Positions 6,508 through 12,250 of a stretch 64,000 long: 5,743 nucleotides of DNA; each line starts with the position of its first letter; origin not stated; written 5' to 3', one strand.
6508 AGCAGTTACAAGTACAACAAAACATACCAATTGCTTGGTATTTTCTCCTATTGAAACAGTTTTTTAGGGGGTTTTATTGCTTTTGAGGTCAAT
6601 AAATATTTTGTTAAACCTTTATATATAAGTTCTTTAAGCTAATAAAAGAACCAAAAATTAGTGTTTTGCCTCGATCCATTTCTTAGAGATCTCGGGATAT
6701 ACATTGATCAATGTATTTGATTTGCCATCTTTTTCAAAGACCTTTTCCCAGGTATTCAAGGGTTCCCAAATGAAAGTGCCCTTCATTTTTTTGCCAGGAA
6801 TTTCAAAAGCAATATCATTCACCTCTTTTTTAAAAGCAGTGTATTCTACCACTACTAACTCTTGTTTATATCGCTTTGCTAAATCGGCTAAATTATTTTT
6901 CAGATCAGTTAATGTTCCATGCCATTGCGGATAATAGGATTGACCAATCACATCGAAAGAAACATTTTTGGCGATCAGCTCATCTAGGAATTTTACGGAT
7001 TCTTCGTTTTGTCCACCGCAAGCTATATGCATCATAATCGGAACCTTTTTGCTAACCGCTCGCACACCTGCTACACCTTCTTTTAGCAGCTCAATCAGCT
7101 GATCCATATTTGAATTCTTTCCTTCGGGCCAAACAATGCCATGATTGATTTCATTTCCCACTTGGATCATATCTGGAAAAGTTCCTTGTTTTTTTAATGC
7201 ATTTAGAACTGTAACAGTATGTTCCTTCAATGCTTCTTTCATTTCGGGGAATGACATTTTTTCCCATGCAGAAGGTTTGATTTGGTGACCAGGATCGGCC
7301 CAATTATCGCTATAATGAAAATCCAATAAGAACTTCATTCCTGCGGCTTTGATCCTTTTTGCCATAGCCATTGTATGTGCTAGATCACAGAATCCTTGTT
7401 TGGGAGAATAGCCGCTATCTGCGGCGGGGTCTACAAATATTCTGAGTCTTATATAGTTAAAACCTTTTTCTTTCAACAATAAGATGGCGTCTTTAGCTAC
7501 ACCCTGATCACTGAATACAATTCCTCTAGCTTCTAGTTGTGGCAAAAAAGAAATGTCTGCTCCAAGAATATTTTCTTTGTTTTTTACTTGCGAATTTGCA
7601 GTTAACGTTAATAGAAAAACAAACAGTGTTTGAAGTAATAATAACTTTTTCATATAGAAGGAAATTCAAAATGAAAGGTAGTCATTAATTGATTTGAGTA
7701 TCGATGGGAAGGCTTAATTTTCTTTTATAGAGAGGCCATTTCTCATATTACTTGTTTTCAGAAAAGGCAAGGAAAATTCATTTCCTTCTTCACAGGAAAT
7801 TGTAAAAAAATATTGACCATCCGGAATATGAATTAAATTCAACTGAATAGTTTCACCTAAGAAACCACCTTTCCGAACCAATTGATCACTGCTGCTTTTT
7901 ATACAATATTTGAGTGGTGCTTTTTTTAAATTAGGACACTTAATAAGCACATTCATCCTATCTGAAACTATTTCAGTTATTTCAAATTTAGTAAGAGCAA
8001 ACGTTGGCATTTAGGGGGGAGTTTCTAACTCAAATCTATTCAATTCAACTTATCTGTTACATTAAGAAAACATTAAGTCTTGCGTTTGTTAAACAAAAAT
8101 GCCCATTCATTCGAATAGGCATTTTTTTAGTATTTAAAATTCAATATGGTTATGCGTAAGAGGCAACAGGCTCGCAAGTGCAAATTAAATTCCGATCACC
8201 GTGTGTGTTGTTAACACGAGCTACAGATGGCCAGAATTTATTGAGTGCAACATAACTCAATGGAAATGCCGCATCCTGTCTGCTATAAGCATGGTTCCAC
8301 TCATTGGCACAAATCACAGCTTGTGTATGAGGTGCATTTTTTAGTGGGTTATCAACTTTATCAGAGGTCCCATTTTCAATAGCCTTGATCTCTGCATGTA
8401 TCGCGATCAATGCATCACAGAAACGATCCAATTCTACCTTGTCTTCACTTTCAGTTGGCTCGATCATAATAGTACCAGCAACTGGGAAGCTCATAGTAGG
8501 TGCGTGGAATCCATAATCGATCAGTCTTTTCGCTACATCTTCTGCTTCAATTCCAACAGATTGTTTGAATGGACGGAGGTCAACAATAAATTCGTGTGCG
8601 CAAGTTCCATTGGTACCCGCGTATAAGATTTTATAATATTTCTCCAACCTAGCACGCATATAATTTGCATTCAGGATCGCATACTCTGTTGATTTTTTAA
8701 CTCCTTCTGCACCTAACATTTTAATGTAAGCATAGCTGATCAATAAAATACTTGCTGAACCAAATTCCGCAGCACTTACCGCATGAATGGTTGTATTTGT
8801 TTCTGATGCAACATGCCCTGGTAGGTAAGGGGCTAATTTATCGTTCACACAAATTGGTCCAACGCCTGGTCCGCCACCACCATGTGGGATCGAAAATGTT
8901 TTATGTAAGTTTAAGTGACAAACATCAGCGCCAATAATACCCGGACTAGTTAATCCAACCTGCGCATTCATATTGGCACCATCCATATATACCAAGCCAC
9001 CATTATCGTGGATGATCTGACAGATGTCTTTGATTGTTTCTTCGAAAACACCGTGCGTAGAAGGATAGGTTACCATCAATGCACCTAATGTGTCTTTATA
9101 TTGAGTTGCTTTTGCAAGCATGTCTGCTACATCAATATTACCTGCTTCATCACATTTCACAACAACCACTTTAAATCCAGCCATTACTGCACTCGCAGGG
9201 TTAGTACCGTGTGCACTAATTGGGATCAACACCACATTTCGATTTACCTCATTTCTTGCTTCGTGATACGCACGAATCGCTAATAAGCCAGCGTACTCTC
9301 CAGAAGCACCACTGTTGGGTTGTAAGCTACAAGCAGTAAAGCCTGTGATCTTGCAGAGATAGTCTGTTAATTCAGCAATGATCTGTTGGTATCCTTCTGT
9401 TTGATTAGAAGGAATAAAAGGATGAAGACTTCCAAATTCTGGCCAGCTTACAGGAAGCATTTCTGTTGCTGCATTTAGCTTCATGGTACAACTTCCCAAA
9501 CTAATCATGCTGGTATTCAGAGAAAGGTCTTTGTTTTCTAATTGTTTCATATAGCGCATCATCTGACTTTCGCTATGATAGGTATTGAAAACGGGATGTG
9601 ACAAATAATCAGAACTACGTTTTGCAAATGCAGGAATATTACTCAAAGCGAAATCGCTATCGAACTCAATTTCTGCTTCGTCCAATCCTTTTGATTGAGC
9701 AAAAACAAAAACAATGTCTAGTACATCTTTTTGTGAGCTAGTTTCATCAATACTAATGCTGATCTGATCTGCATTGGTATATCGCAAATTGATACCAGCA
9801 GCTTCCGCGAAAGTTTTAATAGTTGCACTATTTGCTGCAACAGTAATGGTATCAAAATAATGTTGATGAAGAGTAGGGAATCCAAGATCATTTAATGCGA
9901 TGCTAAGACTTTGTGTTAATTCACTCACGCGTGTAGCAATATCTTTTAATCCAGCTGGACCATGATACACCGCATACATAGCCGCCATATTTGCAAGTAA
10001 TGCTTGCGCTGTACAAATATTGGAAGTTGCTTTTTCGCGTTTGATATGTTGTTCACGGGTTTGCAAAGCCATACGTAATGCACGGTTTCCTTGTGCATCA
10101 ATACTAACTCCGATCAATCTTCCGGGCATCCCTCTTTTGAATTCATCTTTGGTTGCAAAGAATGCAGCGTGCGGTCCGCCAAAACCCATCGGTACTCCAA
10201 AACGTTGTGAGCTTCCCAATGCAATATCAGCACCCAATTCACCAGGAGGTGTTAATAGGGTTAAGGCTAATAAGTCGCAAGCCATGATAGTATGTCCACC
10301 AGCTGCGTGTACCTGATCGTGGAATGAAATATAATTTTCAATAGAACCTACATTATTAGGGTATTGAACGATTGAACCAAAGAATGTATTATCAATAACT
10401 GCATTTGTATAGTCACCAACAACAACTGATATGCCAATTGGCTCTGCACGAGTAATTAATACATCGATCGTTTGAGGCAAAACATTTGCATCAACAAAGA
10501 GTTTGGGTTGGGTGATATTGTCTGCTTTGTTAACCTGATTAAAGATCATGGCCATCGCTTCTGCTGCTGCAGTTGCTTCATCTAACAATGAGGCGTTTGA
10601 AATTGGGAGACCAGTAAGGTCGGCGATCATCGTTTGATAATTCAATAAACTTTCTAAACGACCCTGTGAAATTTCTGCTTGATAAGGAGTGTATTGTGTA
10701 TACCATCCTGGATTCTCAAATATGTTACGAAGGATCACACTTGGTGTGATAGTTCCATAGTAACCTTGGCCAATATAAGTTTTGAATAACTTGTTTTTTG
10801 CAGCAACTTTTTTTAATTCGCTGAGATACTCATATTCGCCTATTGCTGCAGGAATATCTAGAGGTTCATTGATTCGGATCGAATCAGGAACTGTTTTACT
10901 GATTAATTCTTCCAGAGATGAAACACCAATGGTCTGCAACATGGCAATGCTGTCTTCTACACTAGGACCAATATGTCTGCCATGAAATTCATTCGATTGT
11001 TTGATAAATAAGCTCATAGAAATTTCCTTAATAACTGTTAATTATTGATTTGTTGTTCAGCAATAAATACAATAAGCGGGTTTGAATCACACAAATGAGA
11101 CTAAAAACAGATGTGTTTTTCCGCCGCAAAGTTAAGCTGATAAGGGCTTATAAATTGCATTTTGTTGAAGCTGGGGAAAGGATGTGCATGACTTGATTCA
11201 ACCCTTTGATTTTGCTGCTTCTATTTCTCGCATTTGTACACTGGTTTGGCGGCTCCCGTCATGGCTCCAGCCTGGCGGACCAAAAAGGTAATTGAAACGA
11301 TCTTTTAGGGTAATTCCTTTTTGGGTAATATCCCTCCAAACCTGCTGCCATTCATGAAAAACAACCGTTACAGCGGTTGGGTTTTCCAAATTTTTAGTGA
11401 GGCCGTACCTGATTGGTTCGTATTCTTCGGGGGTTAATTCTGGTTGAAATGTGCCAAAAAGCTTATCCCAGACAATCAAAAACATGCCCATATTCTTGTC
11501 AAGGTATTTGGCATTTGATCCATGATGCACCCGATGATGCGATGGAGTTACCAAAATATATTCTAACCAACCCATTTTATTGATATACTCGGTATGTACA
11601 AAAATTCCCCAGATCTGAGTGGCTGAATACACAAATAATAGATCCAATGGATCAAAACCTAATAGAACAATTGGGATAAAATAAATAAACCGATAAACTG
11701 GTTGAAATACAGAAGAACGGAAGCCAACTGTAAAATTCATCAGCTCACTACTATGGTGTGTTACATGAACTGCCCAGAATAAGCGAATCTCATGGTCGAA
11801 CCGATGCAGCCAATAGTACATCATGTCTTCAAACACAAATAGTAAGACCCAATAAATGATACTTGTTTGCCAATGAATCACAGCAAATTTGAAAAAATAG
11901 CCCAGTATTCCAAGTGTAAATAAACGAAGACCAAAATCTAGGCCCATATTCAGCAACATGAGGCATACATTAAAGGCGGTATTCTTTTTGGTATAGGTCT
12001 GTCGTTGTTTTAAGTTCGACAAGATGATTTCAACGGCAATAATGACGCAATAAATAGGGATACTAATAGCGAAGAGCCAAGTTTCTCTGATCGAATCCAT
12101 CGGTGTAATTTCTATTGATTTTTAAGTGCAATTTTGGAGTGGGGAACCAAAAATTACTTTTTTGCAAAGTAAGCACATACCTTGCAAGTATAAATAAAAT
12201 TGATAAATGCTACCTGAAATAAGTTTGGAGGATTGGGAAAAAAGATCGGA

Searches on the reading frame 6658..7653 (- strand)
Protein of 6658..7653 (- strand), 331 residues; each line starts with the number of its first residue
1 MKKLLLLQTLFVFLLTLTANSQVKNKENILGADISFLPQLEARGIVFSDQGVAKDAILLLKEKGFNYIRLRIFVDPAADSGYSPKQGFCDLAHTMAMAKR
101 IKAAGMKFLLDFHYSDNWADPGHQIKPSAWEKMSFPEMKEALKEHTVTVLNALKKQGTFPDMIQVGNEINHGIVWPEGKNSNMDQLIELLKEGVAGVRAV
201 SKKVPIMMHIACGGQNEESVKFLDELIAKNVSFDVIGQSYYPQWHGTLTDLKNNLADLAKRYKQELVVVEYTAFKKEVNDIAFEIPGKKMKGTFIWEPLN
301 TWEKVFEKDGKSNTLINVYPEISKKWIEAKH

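Call 38: search_protein_families(library=pfam, proteins=[window:6658-7653:-], max_evalue=0.00001)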
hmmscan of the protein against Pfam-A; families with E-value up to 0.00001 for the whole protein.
window:6658-7653:- (331 aa): 2 families
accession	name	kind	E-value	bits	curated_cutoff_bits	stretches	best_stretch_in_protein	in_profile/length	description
PF07745.19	Glyco_hydro_53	-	1.3e-88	297.7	24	1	29-280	1-254/340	Glycosyl hydrolase family 53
PF00150.24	Cellulase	-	6.4e-06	26.3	23.5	0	50-219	21-176/272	Cellulase (glycosyl hydrolase family 5)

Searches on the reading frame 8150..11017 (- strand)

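Call 38: search_protein_families(library=pfam, proteins=[window:8150-11017:-], max_evalue=0.00001)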
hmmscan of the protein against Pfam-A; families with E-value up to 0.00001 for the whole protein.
window:8150-11017:- (955 aa): 3 families
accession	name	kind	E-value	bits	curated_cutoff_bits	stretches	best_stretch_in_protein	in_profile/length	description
PF02347.22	GDC-P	-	4.4e-192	639.1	26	2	14-439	2-429/429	Glycine cleavage system P-protein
PF21478.3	GcvP2_C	-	9.8e-60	200.3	27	1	776-897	1-122/122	Glycine dehydrogenase, C-terminal domain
PF00266.25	Aminotran_5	-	4e-06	26.5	21.5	1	579-813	76-313/371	Aminotransferase class-V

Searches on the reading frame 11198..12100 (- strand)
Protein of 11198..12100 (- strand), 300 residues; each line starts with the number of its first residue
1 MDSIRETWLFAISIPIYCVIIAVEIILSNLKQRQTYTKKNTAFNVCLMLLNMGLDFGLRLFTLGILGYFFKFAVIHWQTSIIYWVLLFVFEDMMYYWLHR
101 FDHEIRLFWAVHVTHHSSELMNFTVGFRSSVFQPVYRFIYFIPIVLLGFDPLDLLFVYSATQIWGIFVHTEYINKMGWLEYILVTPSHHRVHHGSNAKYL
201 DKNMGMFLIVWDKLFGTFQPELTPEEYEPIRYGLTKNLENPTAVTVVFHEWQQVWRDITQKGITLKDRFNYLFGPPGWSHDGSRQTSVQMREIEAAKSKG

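Call 38: search_protein_families(library=pfam, proteins=[window:11198-12100:-], max_evalue=0.00001)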
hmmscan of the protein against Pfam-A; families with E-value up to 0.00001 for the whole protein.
window:11198-12100:- (300 aa): 1 family
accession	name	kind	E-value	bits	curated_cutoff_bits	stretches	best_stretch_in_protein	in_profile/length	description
PF04116.19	FA_hydroxylase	-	6.9e-28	98.1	31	1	84-217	1-132/132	Fatty acid hydroxylase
